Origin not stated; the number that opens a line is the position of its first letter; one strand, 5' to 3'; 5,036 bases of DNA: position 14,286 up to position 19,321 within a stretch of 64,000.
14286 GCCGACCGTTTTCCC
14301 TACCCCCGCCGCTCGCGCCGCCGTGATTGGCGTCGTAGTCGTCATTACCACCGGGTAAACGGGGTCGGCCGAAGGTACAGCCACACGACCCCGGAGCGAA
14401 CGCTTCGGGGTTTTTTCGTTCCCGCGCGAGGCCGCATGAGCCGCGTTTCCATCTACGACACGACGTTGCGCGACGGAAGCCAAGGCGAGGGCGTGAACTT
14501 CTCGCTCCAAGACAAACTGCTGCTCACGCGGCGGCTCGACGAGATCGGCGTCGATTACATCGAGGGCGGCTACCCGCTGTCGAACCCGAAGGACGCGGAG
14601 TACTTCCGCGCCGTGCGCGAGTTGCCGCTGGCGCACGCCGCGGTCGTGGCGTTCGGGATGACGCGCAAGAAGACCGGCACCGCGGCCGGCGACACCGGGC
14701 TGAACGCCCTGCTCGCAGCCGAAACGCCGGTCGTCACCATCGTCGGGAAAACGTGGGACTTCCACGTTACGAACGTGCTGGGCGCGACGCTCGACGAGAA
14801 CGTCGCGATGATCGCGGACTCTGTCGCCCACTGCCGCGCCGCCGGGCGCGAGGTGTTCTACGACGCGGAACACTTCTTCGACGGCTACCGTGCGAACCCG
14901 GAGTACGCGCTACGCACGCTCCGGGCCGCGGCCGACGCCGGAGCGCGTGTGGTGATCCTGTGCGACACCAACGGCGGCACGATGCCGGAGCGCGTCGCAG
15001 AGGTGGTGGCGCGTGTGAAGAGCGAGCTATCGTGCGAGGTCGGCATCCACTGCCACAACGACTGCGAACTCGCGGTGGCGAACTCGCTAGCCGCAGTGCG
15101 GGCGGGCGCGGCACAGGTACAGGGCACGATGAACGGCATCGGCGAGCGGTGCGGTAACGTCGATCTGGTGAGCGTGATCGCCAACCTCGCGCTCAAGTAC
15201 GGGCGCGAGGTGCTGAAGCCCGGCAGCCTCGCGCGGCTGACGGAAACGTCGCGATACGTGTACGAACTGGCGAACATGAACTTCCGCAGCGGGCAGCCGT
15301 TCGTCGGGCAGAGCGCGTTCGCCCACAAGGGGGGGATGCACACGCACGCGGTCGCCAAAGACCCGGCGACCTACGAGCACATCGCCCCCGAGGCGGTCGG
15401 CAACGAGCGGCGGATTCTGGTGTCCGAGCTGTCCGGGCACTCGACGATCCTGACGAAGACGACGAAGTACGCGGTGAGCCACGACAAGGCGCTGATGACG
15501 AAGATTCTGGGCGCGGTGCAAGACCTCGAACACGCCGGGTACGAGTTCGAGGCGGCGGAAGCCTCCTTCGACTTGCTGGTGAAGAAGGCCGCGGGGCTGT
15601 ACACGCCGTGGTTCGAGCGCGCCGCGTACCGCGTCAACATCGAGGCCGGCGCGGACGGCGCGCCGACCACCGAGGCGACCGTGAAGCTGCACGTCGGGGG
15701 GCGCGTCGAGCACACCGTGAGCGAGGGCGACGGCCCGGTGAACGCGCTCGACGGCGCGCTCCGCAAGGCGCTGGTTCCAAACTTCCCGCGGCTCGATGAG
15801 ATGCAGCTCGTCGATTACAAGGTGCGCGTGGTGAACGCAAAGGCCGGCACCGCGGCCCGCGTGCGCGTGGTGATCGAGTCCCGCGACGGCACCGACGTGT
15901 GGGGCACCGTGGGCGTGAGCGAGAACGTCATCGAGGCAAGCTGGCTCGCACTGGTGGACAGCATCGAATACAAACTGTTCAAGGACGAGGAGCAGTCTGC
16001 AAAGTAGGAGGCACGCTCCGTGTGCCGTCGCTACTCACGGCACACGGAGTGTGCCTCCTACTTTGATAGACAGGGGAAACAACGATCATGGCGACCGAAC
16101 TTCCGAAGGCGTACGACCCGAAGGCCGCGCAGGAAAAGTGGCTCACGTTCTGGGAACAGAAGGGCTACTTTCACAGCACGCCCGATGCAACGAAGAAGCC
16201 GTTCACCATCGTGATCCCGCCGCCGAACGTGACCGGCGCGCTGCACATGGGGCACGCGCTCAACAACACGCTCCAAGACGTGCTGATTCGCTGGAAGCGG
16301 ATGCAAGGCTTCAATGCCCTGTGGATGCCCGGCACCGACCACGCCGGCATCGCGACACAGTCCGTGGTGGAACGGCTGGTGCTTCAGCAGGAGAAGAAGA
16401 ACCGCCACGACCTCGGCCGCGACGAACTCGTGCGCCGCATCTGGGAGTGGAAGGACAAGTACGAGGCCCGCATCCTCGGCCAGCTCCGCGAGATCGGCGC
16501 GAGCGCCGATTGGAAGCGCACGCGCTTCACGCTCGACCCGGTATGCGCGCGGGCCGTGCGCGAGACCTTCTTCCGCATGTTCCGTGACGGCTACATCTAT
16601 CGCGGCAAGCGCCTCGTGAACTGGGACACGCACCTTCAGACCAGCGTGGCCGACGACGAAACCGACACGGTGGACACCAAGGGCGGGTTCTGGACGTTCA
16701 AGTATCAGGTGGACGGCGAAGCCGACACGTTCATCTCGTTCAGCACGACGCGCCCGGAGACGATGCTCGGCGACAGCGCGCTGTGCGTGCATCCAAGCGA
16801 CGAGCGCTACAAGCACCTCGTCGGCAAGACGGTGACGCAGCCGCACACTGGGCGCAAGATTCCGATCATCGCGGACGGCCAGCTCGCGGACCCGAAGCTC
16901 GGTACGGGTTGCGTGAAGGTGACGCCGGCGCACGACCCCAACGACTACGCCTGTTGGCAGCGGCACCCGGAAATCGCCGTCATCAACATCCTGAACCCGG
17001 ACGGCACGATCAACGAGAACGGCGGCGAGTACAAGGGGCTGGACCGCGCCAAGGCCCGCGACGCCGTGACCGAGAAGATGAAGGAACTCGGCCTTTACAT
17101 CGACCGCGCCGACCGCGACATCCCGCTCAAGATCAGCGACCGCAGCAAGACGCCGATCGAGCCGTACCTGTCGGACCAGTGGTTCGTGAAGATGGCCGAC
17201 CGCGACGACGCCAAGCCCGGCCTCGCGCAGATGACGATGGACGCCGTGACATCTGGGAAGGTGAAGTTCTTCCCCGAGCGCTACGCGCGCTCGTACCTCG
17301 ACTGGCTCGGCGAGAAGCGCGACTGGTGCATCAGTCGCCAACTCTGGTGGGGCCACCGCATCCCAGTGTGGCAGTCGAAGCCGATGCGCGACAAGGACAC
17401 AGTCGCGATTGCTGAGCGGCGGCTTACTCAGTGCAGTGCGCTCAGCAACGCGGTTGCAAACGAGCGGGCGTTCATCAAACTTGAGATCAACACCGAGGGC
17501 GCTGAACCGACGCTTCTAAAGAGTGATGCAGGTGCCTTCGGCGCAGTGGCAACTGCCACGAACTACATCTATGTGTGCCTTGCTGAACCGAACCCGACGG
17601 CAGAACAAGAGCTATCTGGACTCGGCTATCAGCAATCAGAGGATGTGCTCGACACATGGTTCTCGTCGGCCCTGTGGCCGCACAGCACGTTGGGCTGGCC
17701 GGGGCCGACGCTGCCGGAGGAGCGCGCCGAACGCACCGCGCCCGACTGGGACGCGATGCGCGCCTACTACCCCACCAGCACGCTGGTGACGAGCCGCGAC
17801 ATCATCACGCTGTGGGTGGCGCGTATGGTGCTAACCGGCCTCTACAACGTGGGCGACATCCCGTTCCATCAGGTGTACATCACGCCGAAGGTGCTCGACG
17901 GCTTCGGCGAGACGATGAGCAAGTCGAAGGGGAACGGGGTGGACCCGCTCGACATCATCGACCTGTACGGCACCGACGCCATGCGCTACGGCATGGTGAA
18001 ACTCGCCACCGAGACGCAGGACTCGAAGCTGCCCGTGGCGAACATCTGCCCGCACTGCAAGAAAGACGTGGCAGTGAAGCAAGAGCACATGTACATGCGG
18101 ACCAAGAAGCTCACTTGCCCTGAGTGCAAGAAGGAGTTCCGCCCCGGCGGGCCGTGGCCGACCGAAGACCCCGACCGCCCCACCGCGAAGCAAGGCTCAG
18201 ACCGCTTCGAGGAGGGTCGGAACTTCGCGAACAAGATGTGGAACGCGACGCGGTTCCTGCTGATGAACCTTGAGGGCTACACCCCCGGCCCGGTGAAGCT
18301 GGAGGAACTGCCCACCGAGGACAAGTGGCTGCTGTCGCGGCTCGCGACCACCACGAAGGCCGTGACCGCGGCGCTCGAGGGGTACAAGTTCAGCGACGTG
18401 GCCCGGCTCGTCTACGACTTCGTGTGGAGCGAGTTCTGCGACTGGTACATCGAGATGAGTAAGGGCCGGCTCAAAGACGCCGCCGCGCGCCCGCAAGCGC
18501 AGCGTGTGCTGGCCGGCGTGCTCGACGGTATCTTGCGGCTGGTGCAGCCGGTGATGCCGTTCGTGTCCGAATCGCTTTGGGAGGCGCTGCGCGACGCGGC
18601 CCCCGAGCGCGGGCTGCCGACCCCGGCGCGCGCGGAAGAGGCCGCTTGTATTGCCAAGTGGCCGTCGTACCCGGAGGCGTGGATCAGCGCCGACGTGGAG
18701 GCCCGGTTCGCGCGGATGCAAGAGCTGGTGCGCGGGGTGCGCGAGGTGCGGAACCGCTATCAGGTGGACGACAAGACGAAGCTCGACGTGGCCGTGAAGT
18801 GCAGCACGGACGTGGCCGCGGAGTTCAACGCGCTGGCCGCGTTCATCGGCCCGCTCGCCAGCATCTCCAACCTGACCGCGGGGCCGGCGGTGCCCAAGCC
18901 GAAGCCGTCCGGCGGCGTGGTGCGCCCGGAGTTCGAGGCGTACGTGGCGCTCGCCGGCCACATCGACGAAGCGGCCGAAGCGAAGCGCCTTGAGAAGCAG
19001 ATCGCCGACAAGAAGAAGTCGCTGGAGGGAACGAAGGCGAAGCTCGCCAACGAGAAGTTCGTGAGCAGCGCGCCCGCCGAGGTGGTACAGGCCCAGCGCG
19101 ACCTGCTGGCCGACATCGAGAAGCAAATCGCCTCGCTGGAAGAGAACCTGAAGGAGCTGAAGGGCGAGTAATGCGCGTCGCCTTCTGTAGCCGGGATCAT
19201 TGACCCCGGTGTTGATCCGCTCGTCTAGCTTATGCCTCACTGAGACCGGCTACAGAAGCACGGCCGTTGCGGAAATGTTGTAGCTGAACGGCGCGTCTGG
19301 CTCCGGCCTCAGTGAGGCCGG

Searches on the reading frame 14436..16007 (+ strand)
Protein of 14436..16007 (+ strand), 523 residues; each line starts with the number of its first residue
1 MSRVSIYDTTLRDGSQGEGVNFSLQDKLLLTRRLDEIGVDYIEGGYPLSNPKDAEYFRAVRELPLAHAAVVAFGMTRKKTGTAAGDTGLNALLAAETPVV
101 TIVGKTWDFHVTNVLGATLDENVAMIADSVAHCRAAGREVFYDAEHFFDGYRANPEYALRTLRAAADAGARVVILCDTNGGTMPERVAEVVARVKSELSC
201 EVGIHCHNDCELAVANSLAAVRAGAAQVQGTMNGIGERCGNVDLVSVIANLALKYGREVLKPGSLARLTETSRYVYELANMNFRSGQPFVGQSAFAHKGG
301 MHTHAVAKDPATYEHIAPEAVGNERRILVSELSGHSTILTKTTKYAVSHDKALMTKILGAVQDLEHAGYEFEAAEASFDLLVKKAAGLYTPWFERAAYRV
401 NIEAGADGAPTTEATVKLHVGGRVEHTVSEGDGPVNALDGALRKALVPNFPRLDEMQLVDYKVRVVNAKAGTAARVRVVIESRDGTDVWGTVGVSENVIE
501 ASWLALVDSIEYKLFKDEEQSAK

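Call 6: search_protein_families(library=ncbifam, proteins=[window:14436-16007:+])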
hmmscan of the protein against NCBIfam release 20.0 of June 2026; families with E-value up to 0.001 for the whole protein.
window:14436-16007:+ (523 aa): 26 families (the best 25 are shown)
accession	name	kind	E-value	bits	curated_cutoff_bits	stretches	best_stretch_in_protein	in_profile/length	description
TIGR00977.1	citramal_synth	equivalog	2.9e-210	699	450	1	4-521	2-524/526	citramalate synthase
NF002085.0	PRK00915.1-2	subfamily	4.9e-88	296.1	517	1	2-514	12-500/504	2-isopropylmalate synthase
NF002086.0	PRK00915.1-3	equivalog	8.1e-81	272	532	1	2-520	5-508/516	2-isopropylmalate synthase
TIGR02090.1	LEU1_arch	subfamily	1.7e-76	257.7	484.75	1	4-371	1-354/363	isopropylmalate/citramalate/homocitrate synthases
TIGR00973.1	leuA_bact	equivalog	4.5e-75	253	598.7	1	3-510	1-493/494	2-isopropylmalate synthase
NF002088.0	PRK00915.1-5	equivalog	2.5e-74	250.6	697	1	1-514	1-499/514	2-isopropylmalate synthase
TIGR02146.1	LysS_fung_arch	equivalog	4.5e-69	233.3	413.55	1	6-360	1-341/344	homocitrate synthase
NF002087.0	PRK00915.1-4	equivalog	3.3e-65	220.6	729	1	2-516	5-505/516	2-isopropylmalate synthase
NF041069.1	IPMS_Sufob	equivalog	6.3e-64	216.6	600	1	4-375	1-360/371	isopropylmalate synthase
NF002084.0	PRK00915.1-1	equivalog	1.8e-63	214.9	748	1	2-511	3-497/523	2-isopropylmalate synthase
TIGR02660.1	nifV_homocitr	equivalog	8.4e-62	209.5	462.9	1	4-364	2-348/365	homocitrate synthase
NF042434.1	IPMS_Lepto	equivalog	2e-43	148.8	500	1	3-357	5-362/374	2-isopropylmalate synthase LeuA2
NF042433.1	CitmalDyn_Leptosp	equivalog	4.3e-43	147.7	950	1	2-484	6-476/514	(R)-citramalate synthase CimA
NF002991.1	PRK03739.1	subfamily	3.9e-26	91.9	455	1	9-510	32-548/550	2-isopropylmalate synthase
NF006049.0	PRK08195.1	subfamily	2e-24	86.3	229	1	151-251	143-245/344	4-hyroxy-2-oxovalerate/4-hydroxy-2-oxopentanoic acid aldolase,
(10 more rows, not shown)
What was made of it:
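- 14436..16007 (+): cimA, citramalate synthase; first regulated gene. TIGR00977, 699 bits against a cutoff of 450 (call 6).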

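Call 7: find_related_loci(query=window:14436-16004:+, collection=genome_contigs, flank=3000)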
Query window:14436-16004:+ (523 aa) in genome_contigs; peptide patterns used: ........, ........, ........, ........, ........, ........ (x = any residue, [..] = any of these).
599 stretches matched a pattern (row limit reached: there are more); 594 encode a relative of the query (tblastn E <= 1e-3); the best 80 are kept; 80 distinct loci.
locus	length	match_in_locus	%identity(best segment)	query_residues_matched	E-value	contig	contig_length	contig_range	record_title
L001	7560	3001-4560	85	1-520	0e+0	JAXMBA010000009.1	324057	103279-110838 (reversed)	MAG: Gemmataceae bacterium isolate STL-PLA24 C1.164.fa-9, whole genome shotgun sequence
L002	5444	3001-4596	83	1-520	0e+0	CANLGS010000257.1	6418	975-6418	MAG: Gemmataceae bacterium isolate TH-Jun18-262 genome assembly, contig: TH-Jun18-C28265, whole genome shotgun sequence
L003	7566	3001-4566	84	1-522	0e+0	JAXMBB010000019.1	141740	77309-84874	MAG: Gemmataceae bacterium isolate STL-PLA25 C2.149.fa-19, whole genome shotgun sequence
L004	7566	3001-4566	80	1-523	0e+0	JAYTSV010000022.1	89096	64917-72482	MAG: Fimbriiglobus sp. isolate GFS_5274 GFS_5274_21, whole genome shotgun sequence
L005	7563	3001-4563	78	1-521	0e+0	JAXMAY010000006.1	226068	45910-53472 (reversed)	MAG: Gemmataceae bacterium isolate STL-PLA22 C4.68.fa-6, whole genome shotgun sequence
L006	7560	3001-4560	78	1-520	0e+0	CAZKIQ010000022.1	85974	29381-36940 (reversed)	MAG TPA_asm: uncultured Alcaligenaceae bacterium isolate SRP287051_co1_48 genome assembly, contig: NODE_588_length_85974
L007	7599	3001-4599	81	3-523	0e+0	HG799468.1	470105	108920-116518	Gemmata sp. IIL30 genomic scaffold, scaffold00007, whole genome shotgun sequence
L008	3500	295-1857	74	1-519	0e+0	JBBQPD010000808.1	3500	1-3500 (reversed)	MAG: Gemmatales bacterium isolate Co_metawrap_129 Cmw_129_k141_20056907_length_3500_cov_7.6660, whole genome shotgun seq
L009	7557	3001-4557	78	1-519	0e+0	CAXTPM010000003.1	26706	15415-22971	MAG TPA_asm: uncultured Fimbriiglobus sp. isolate public_SRR11456914_metawrap_bin.3 genome assembly, contig: public_SRR1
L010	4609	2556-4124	71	1-521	0e+0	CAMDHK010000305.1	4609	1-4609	MAG: Candidatus Kuenenia stuttgartiensis isolate MiH-14oct19-257 genome assembly, contig: MiH-14oct19-C44318, whole geno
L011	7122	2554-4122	72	1-521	0e+0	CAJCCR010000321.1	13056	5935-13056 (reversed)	MAG: uncultured Planctomycetaceae bacterium isolate Loc090116-8m_bin-1509 genome assembly, contig: bin-1509:321/458, who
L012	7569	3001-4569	71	1-521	0e+0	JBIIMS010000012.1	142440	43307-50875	MAG: Gemmataceae bacterium isolate ME2002-07-17pf_3300034102_group1_bin49 Rohwer_bin1629_scaffold_30_c1, whole genome sh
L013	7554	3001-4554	74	2-519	0e+0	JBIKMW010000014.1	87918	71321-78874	MAG: Planctomycetales bacterium isolate ME2014-09-11_3300037507_group5_bin70 Rohwer_bin1764_scaffold_110_c1, whole genom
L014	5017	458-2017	71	1-520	0e+0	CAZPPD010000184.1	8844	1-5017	MAG TPA_asm: uncultured Alcaligenaceae bacterium isolate SRP128890_co1_173 genome assembly, contig: NODE_11226_length_88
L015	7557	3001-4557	69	1-518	0e+0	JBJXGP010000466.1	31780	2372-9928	MAG: Planctomycetaceae bacterium isolate F1F2.bin.210 k127_903847, whole genome shotgun sequence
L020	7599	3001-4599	67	1-519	0e+0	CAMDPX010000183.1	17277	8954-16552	MAG: Planctomyces sp. SH-PL62 isolate ZH-03apr19-232 genome assembly, contig: ZH-03apr19-C5168, whole genome shotgun seq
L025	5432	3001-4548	67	1-517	0e+0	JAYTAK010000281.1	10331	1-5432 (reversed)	MAG: Candidatus Kuenenia sp. isolate GFS_13877 GFS_13877_280, whole genome shotgun sequence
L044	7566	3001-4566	68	1-518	0e+0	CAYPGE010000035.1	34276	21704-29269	MAG TPA_asm: uncultured Pirellulaceae bacterium isolate binchicken_co111_480 genome assembly, contig: NODE_2363_length_3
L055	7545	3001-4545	63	4-518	0e+0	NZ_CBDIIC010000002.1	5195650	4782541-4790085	MAG: Lacipirellula sp. isolate a2072756-b066-4b48-b97c-da4b55fec2cc contig_2, whole genome shotgun sequence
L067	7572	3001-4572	61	4-520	0e+0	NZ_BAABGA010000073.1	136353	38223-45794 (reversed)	Novipirellula rosea strain JCM 17759 sequence073, whole genome shotgun sequence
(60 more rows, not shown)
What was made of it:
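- Recurrence in 80 cimA loci of Planctomycetota (call 7).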

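Call 40: find_encoding_contigs(protein=window:14436-16007:+, flank=3000, max_places=4)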
Protein window:14436-16007:+ (523 aa): no gene with exactly this product is on record in the collection.
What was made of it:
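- Tried and rejected: Exact look-up of the window's CimA protein (call 40).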

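Call 62: search_protein_families(library=ncbifam, proteins=[L055:3001-4545:+, L025:3001-4548:+, L044:3001-4566:+, L067:3001-4572:+, L020:3001-4599:+], max_evalue=1e-100)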
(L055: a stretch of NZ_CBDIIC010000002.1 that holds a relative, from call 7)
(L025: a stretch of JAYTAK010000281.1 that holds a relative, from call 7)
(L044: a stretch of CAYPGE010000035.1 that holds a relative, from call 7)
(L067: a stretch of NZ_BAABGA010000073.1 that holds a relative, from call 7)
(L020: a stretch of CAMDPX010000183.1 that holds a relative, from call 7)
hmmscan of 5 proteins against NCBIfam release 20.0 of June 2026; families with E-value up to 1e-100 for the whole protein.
L055:3001-4545:+ (515 aa): 1 family
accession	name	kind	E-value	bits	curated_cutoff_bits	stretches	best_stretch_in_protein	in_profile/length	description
TIGR00977.1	citramal_synth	equivalog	2.2e-202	673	450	1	1-514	2-520/526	citramalate synthase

L025:3001-4548:+ (516 aa): 1 family
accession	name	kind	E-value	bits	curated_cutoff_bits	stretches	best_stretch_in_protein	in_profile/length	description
TIGR00977.1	citramal_synth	equivalog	3.4e-206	685.6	450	1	4-516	2-520/526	citramalate synthase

L044:3001-4566:+ (522 aa): 1 family
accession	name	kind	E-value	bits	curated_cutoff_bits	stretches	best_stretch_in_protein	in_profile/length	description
TIGR00977.1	citramal_synth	equivalog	5.1e-204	678.4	450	1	3-522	1-521/526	citramalate synthase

L067:3001-4572:+ (524 aa): 1 family
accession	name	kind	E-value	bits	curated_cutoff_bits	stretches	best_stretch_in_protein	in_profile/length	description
TIGR00977.1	citramal_synth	equivalog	4.1e-201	668.8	450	1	1-523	2-522/526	citramalate synthase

L020:3001-4599:+ (533 aa): 1 family
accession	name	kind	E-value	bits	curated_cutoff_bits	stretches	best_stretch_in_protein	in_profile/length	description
TIGR00977.1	citramal_synth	equivalog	3.4e-204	679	450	1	4-533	2-522/526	citramalate synthase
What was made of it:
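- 14436..16007 (+): Five distant orthologues also score as TIGR00977 (call 62).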

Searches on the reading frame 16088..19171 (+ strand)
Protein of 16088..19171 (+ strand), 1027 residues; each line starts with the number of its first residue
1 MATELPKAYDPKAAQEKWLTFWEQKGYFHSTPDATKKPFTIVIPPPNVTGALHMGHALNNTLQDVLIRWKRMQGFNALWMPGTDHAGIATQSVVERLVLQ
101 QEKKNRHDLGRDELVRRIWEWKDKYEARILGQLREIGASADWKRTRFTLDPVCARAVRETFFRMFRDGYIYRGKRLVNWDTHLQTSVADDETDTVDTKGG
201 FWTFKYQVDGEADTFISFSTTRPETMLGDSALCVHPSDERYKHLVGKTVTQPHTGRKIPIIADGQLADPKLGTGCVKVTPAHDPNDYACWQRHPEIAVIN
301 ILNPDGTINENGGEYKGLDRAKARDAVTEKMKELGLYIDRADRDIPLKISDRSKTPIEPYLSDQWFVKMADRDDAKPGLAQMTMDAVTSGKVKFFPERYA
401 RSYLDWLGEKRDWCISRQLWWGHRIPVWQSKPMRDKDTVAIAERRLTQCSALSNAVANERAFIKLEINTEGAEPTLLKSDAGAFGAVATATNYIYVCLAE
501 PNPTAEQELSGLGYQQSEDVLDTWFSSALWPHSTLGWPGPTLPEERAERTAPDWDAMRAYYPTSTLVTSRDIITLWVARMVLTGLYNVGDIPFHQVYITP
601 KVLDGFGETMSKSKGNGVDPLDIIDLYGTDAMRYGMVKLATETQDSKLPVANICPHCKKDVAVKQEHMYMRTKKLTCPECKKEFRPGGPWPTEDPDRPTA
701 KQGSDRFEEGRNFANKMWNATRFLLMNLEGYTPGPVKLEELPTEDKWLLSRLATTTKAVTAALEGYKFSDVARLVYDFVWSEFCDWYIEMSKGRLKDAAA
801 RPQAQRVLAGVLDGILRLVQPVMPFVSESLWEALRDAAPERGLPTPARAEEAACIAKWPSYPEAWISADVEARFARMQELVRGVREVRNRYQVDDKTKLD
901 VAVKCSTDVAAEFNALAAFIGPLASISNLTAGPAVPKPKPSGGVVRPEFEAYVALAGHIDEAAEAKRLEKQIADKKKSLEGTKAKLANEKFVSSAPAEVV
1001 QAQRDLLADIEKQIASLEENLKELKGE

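Call 6: search_protein_families(library=ncbifam, proteins=[window:16088-19171:+])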
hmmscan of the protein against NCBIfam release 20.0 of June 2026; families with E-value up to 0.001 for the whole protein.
window:16088-19171:+ (1027 aa): 17 families
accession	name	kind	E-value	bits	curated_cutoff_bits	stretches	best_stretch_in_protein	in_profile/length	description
NF004349.1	PRK05729.1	equivalog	0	1034.2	704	2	7-650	2-557/860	valine--tRNA ligase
TIGR00422.1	valS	equivalog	3.2e-275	915.4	612.1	2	6-651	2-568/863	valine--tRNA ligase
NF011492.0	PRK14900.1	equivalog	6.7e-273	908.2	1783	2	2-651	6-574/1044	valine--tRNA ligase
NF009687.0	PRK13208.1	equivalog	5.8e-150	501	738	3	3-440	4-425/801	valine--tRNA ligase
TIGR00392.1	ileS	equivalog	1.1e-94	318.3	621.4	3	241-647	295-648/861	isoleucine--tRNA ligase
NF000540.1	alt_ValS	exception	1.4e-86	291.3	900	3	15-429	10-448/827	valine--tRNA ligase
NF008957.0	PRK12300.1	subfamily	7.1e-57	193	677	3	11-239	6-241/946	leucine--tRNA ligase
TIGR00395.1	leuS_arch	equivalog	6.2e-52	176.7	648.5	4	15-239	4-235/938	leucine--tRNA ligase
NF040702.1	ileS_w_GNAT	exception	1.9e-43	148.3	1999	3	15-197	23-212/1100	isoleucine--tRNA ligase, N-acetyltransferase domain-containing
NF000257.1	MupA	exception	1.2e-37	129.2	1900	4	14-235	8-233/1024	mupirocin-resistant isoleucine--tRNA ligase MupA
TIGR00396.1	leuS_bact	equivalog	8.2e-37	126.8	548.4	2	10-208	2-181/843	leucine--tRNA ligase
NF000258.1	MupB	exception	1.9e-36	125.3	1900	4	15-235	9-232/1033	mupirocin-resistant isoleucine--tRNA ligase MupB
TIGR00398.1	metG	equivalog_domain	4e-20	72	336.35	2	605-668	324-386/530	methionine--tRNA ligase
NF008900.0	PRK12267.1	equivalog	4.9e-16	58.4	598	2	558-664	250-354/648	methionine--tRNA ligase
NF001100.0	PRK00133.1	equivalog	3.1e-12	45.8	587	0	607-836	328-504/676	methionine--tRNA ligase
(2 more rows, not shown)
